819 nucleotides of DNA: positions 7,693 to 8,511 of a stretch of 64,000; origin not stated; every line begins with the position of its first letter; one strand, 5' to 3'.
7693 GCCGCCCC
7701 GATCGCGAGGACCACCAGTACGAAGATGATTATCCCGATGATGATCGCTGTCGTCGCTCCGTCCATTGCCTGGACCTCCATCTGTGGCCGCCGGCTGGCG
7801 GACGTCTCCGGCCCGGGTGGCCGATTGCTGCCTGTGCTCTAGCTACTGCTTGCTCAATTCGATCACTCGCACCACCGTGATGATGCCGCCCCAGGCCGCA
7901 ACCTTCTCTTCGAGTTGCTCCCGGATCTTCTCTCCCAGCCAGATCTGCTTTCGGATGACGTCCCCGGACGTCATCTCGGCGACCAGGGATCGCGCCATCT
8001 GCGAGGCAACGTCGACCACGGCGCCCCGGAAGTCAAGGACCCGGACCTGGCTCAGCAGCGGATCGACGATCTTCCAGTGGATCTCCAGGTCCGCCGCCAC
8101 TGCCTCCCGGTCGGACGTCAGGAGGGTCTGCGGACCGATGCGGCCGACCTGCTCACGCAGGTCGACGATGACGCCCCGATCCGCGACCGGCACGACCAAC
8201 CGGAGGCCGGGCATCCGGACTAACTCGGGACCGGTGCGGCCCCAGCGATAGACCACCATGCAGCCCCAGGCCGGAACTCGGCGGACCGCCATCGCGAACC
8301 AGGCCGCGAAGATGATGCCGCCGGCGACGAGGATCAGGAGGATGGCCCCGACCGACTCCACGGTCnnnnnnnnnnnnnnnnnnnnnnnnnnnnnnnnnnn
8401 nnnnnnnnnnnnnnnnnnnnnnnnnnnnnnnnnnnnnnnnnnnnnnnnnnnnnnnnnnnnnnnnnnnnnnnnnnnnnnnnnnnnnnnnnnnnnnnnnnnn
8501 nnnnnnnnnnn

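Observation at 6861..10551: ECF sigma factor translationally coupled to an anti-sigma::NfeD protease fusion, followed by two SPFH/band-7 genes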

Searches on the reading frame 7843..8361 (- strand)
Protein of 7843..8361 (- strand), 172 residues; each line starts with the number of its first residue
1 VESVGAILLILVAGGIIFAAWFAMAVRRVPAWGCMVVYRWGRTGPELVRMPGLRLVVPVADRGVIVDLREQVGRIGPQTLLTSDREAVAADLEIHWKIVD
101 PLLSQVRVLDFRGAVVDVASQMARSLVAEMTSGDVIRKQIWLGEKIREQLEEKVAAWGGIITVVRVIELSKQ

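Call 3: search_protein_families(library=pfam, proteins=[window:7843-8361:-], max_evalue=0.1)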
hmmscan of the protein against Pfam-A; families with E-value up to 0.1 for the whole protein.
window:7843-8361:- (172 aa): 1 family
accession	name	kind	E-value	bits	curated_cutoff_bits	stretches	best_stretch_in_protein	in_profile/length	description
PF01145.31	Band_7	-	5.3e-18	66.1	23.6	1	29-166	3-142/176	SPFH domain / Band 7 family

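Call 9: search_protein_families(library=ncbifam, proteins=[window:7843-8361:-], max_evalue=0.1)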
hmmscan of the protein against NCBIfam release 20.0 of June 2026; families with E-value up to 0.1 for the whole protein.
window:7843-8361:- (172 aa): 2 families
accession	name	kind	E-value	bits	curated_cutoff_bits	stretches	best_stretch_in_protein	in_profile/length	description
TIGR01933.1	hflK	equivalog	6.6e-06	25.7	159.4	1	36-166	11-140/261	FtsH protease activity modulator HflK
TIGR01932.1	hflC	equivalog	0.019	13.8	134.4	1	47-100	46-99/318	protease modulator HflC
